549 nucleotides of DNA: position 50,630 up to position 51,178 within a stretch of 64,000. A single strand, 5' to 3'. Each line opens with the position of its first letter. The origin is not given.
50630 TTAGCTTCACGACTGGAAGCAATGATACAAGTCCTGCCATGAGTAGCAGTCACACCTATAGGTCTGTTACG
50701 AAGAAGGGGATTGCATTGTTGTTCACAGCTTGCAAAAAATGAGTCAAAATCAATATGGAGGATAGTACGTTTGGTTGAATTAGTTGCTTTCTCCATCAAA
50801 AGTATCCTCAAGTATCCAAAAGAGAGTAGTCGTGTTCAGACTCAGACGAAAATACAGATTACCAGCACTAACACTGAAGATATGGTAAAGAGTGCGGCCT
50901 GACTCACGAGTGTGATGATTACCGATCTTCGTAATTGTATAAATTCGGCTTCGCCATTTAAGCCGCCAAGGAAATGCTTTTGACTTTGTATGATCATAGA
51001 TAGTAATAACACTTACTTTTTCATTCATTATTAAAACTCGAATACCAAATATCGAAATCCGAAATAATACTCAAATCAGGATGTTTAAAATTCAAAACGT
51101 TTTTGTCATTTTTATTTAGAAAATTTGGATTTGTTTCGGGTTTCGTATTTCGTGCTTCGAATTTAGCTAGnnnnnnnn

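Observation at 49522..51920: Second LexA-like repressor, small ORF and Y-family polymerase cassette with a 16-bp palindrome at its promoter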

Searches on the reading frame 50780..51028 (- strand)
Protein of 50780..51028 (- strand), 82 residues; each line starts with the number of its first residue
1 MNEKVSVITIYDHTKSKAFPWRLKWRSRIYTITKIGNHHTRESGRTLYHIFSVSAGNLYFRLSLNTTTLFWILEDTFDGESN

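Call 3: search_protein_families(library=pfam, proteins=[window:50780-51028:-], max_evalue=0.01)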
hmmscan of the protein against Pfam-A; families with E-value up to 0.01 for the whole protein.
window:50780-51028:- (82 aa): 0 families

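Call 9: search_protein_families(library=ncbifam, proteins=[window:50780-51028:-], max_evalue=0.01)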
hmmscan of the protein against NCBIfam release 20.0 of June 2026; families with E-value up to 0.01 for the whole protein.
window:50780-51028:- (82 aa): 0 families

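Call 28: find_homologous_proteins(query=window:50780-51028:-, max_evalue=0.001)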
Query window:50780-51028:- (82 aa): 7 proteins with E <= 0.001 among 8 candidates.
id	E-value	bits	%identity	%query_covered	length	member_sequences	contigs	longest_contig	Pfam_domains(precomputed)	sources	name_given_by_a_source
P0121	6.5e-44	165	88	100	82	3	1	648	-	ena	-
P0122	7.3e-42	158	85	100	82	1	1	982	-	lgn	-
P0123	5.0e-41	156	83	100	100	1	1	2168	-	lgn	-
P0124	7.5e-40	152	83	99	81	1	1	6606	-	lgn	-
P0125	2.8e-21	93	53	99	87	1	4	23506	-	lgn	-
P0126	5.4e-21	92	59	91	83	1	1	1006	-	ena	-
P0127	7.4e-20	88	54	96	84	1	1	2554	-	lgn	-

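Call 37: predict_structure(alignment_id=A3)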
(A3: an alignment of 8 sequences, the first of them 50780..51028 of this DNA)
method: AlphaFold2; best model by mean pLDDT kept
length: 82 residues; sequences in the alignment: 8
mean_pLDDT: 74.3   pTM: 0.56
mean pLDDT of the five models: 74.3, 72.2, 68.3, 63.2, 54.6
residues with pLDDT >= 90: 0; 70-90: 55; 50-70: 21; < 50: 6
segments of 3 or more residues with pLDDT < 50: 79-82
pLDDT, mean of each block of 10 residues (from residue 1): 54 63 78 84 88 83 86 66 38
secondary structure, 60 per line:
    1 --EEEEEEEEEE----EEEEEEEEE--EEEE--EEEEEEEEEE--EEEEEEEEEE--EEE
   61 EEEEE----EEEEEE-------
elements in order: E3-12 E17-25 E28-31 E34-43 E46-55 E58-65 E70-75
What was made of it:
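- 50780..51028 (-): orf82: conserved small all-beta protein of unknown function, found at SOS-type loci. Seven-strand model, pLDDT 74 (call 37).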

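Call 38: search_protein_representatives(alignment_id=A3)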
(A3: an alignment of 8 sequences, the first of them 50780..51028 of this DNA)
Query: 8 sequences, 86 profile positions. Proteins with E-value up to 0.001 (for the whole library): 473; up to 1e-10: 168; up to 1e-30: 1. The best 150 are listed.
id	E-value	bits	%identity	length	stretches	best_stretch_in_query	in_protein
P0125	2.1e-40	152.7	-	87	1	1-85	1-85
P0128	6.4e-28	112.7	-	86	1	1-83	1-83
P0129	8.1e-28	112.3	-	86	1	3-83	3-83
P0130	1.2e-27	111.8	-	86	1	1-83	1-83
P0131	1.1e-26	108.7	-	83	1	1-83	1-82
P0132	2.3e-26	107.7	-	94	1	5-76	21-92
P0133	2.4e-26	107.6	-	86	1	1-84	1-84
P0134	2.0e-25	104.6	-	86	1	1-83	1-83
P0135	2.2e-25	104.5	-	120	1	1-85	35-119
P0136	3.8e-25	103.8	-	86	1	1-83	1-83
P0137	5.4e-25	103.3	-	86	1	1-86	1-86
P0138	7.6e-25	102.8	-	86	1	1-84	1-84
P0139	2.1e-24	101.4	-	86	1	1-83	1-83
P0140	6.8e-24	99.7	-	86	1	3-86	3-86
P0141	7.9e-24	99.5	-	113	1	1-83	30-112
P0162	5.0e-20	87.3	-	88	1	1-85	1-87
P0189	2.1e-17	78.9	-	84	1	1-83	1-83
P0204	5.3e-16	74.5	-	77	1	1-76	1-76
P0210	1.3e-15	73.2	-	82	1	4-82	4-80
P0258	1.6e-12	63.3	-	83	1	8-84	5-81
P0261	2.4e-12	62.7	-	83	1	1-85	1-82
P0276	1.5e-11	60.2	-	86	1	4-85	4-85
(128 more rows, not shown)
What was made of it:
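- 50780..51028 (-): 473 clusters at 50% identity with E <= 1e-3 (call 38).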

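Call 41: search_protein_families(library=pfam, alignment_id=A4, max_evalue=1)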
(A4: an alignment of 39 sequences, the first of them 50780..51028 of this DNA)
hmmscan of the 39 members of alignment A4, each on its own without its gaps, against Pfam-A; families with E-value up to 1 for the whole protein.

A. member 1, window:50780-51028:- (82 aa): 1 family
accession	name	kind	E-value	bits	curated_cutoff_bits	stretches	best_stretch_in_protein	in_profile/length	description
PF05705.20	DUF829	-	0.086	13.1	25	1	8-63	29-86/242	Eukaryotic protein of unknown function (DUF829)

B. families by the number of members that match (of 39 scanned): 12 families
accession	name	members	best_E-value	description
PF20114.4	DUF6504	18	1.2e-05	Domain of unknown function (DUF6504)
PF20548.3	DUF6762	2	0.0037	Family of unknown function (DUF6762)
PF05521.18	Phage_HCP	2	0.066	Phage head completion protein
PF12158.14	DUF3592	1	0.021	Domain of unknown function (DUF3592)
PF01233.25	NMT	1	0.032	Myristoyl-CoA:protein N-myristoyltransferase, N-terminal domain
PF06883.17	RNA_pol_Rpa2_4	1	0.061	RNA polymerase I, Rpa2 specific domain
PF02198.23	SAM_PNT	1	0.065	Sterile alpha motif (SAM)/Pointed domain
PF05705.20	DUF829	1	0.086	Eukaryotic protein of unknown function (DUF829)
PF20519.4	Polycystin_dom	1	0.11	Polycystin domain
PF20620.4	DUF6805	1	0.12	Family of unknown function (DUF6805)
PF11494.13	Ta0938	1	0.22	Ta0938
PF21960.2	RCF1-5-like_lid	1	0.24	RCF1/5-like, AAA+ ATPase lid domain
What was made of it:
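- Closest known: Bacillus yolD-uvrX and yqjX-yqjW pairs. Different: No detectable sequence relationship: no YolD-like Pfam hit for any of 39 family members at E <= 1 (call 41).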

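Call 43: search_solved_structures(query=A4, max_evalue=10)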
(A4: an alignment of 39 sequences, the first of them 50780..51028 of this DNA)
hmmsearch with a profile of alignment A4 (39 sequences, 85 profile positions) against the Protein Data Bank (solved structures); distinct sequences matched with E-value up to 10: 5.
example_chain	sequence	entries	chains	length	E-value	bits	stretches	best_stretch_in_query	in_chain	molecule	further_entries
5xfm_A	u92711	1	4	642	0.14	15.6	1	23-67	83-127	Alpha-glucosidase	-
1aro_P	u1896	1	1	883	7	10.2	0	15-37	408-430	T7 RNA POLYMERASE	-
2pi4_A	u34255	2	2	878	7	10.2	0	15-37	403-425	DNA-directed RNA polymerase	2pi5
1cez_A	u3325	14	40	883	7.1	10.1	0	15-37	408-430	PROTEIN (BACTERIOPHAGE T7 RNA POLYMERASE) | DNA-DIRECTED RNA POLYMERASE | BACTERIOPHAGE T7 RNA POLYMERASE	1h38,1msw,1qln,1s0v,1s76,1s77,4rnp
3e2e_A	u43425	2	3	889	7.1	10.1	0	15-37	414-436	DNA-directed RNA polymerase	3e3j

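Call 56: find_encoding_contigs(protein=P0276, flank=3000, max_places=2)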
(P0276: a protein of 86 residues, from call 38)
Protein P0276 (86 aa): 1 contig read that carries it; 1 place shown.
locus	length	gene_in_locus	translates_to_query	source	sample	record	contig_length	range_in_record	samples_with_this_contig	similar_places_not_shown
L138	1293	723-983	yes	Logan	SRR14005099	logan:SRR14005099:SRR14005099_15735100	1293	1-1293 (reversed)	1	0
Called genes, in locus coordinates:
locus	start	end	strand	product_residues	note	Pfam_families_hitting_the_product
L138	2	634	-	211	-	?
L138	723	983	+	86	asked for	-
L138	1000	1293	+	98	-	?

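Call 57: find_encoding_contigs(protein=P0210, flank=3000, max_places=2)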
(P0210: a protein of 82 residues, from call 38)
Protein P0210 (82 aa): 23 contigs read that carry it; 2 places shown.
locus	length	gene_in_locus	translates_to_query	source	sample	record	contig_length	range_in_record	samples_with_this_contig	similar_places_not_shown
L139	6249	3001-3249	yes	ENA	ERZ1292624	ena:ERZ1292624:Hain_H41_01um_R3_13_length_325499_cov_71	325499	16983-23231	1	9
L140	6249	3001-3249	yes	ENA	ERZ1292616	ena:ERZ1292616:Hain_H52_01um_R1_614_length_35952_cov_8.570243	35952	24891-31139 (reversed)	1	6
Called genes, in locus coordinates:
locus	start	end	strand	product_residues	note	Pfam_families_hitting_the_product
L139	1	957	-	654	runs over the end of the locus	-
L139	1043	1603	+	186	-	-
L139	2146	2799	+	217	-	PF01726:LexA_DNA_bind, PF00717:Peptidase_S24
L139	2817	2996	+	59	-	-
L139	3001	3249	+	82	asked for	-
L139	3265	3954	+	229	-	PF20582:UPF0758_N, PF12826:HHH_2 (weak), PF14520:HHH_5 (weak), PF04002:RadC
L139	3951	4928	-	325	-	PF01207:Dus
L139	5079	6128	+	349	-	PF02518:HATPase_c (weak), PF14213:DUF4325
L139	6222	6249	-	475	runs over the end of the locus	PF00133:tRNA-synt_1 (faint), PF01406:tRNA-synt_1e, PF01921:tRNA-synt_1f (faint), PF09334:tRNA-synt_1g (faint), PF09190:DALR_2 (faint)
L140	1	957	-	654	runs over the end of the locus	-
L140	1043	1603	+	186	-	-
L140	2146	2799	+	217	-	PF01726:LexA_DNA_bind, PF00717:Peptidase_S24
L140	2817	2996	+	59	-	-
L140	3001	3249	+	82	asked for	-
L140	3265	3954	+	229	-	PF20582:UPF0758_N, PF12826:HHH_2 (weak), PF14520:HHH_5 (weak), PF04002:RadC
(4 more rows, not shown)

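Call 58: fold_search(model_id=the predicted structure, library=pdb)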
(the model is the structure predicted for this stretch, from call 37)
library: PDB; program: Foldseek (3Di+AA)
matches with E <= 10: 590; with E <= 0.001: 0
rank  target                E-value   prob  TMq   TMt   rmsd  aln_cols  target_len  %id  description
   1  1lfo                  6.6e-01  0.12  0.25  0.18  12.8        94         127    5  LIVER FATTY ACID BINDING PROTEIN-OLEATE COMPLEX (released 1997-06-16)
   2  3w9k                  7.8e-01  0.23  0.30  0.23   6.6        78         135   10  Crystal structure of thermoacidophile-specific protein STK_08120 complexed with myristic acid (released 2013-07-17)
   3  3b2k                  7.8e-01  0.08  0.20  0.15  12.5        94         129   12  Iodide derivative of human LFABP (released 2012-06-20)
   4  3nec_B                8.3e-01  0.28  0.34  0.20   8.4       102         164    7  Crystal Structure of Toxoplasma gondii Profilin (released 2010-09-29)
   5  7fy8_A                8.3e-01  0.08  0.22  0.16  12.4        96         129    9  Crystal Structure of human FABP1 in complex with 2-[[4-cyclopropyl-5-methyl-3-[3-(trifluoromethyl)-1,2,4-oxadiazol-5-y (released 2023-06-14)
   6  5l8i_A                8.7e-01  0.13  0.26  0.19  12.6        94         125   14  crystal structure of human FABP6 apo-protein (released 2016-08-24)
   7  1eal_MODEL_1_A        8.7e-01  0.12  0.25  0.18  13.5        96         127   11  NMR STUDY OF ILEAL LIPID BINDING PROTEIN (released 1997-01-22)
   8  3nec_C                9.2e-01  0.20  0.32  0.20   8.1       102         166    7  Crystal Structure of Toxoplasma gondii Profilin (released 2010-09-29)
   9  7o0j                  9.2e-01  0.11  0.25  0.18  12.9        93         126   10  High resolution structure of recombinant chichen liver Bile Acid Binding Protein (cL-BABP) (released 2021-05-12)
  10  7fy8_E                9.2e-01  0.07  0.19  0.13  13.0        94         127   15  Crystal Structure of human FABP1 in complex with 2-[[4-cyclopropyl-5-methyl-3-[3-(trifluoromethyl)-1,2,4-oxadiazol-5-y (released 2023-06-14)
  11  3stn                  9.2e-01  0.06  0.19  0.14  12.5        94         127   12  Structure of human LFABP (apo-LFABP) (released 2011-08-10)
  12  8suw_P                9.7e-01  0.14  0.25  0.06  12.5        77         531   10  E. coli SIR2-HerA complex (dodecamer SIR2 bound 4 protomers of HerA) (released 2024-03-27)
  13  7dzl_A                9.7e-01  0.07  0.19  0.13  13.0        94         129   15  A69C-M71L mutant of Fabp protein (released 2022-07-27)
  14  3b2h                  9.7e-01  0.07  0.19  0.14  13.2        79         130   11  Iodide derivative of human LFABP at high resolution (released 2012-06-20)
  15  5l8o_A                1.0e+00  0.11  0.26  0.19  12.7        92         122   15  crystal structure of human FABP6 in complex with cholate (released 2016-08-24)
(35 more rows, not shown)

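Call 60: search_protein_families(library=ncbifam, alignment_id=A4, max_evalue=1)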
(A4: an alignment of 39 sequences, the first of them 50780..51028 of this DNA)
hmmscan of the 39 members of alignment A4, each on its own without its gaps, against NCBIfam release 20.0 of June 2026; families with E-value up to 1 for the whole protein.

A. member 1, window:50780-51028:- (82 aa): 0 families

B. families by the number of members that match (of 39 scanned): 9 families
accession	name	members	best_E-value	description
NF049973.1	radical_Rv1681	1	0.022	Rv1681 family radical SAM protein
NF041905.1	MXAN_2677_2678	1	0.051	myxosortase-dependent metalloprotease, MXAN_2677/MXAN_2678 family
NF053545.1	flexirubin_DarG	1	0.051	flexirubin biosynthesis protein DarG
NF011585.0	PRK15009.1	1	0.063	GDP-mannose pyrophosphatase NudK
NF008893.0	PRK11924.2-3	1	0.089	RNA polymerase sigma factor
NF010446.0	PRK13872.1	1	0.09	conjugal transfer protein TrbF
NF009025.0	PRK12361.1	1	0.11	hypothetical protein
TIGR01425.1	SRP54_euk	1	0.12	signal recognition particle protein SRP54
NF004142.0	PRK05618.4-5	1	0.22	50S ribosomal protein L25/general stress protein Ctc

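Call 61: search_protein_families(library=pfam, proteins=[P0128, P0137, P0140, P0162, P0189, P0204, P0258, P0261, P0276, P0210], max_evalue=0.1)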
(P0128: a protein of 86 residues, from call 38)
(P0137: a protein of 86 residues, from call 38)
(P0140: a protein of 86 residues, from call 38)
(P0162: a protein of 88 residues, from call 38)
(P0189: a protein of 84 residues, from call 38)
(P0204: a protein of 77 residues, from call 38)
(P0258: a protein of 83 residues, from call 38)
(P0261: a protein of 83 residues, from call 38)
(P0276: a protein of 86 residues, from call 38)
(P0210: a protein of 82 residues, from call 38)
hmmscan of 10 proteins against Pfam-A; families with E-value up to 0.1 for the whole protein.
P0128 (86 aa): 0 families

P0137 (86 aa): 0 families

P0140 (86 aa): 0 families

P0162 (88 aa): 0 families

P0189 (84 aa): 1 family
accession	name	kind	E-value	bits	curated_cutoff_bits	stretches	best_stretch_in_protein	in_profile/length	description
PF20114.4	DUF6504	-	0.0004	21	24.2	1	5-44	6-47/103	Domain of unknown function (DUF6504)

P0204 (77 aa): 2 families
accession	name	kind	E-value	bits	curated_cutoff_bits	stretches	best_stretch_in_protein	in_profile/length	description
PF20114.4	DUF6504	-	0.0033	18.1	24.2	1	5-40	6-43/103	Domain of unknown function (DUF6504)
PF12158.14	DUF3592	-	0.021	15.9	25.3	1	16-40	18-42/84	Domain of unknown function (DUF3592)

P0258 (83 aa): 0 families

P0261 (83 aa): 1 family
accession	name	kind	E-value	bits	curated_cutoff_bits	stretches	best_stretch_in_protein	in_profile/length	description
PF20114.4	DUF6504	-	0.078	13.7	24.2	0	1-40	1-46/103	Domain of unknown function (DUF6504)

P0276 (86 aa): 0 families

P0210 (82 aa): 1 family
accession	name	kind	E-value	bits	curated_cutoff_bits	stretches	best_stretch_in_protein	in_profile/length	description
PF01233.25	NMT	-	0.032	14.6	25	1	32-76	24-68/160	Myristoyl-CoA:protein N-myristoyltransferase, N-terminal domain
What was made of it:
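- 50780..51028 (-): Only sub-threshold DUF6504 similarity (calls 41, 61).
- On DUF6504 (PF20114), considered for orf82: 18 of 39 family members give sub-threshold hits (best E 1.2e-5; those inspected individually score at most 21 bits and cover only the N-terminal half of the profile) (calls 41, 61).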

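Call 81: search_protein_families(library=padloc, proteins=[window:50780-51028:-], max_evalue=0.001)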
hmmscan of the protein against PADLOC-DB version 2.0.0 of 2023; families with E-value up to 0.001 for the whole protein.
window:50780-51028:- (82 aa): 0 families

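Call 82: search_protein_families(library=phrogs, proteins=[window:50780-51028:-], max_evalue=0.001)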
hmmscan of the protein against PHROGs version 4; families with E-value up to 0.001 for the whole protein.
window:50780-51028:- (82 aa): 0 families
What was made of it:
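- orf82 had no match in Pfam, NCBIfam, PHROGs or PADLOC, and no comparison with a DdrR sequence could be made (calls 3, 9, 60, 81, 82).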
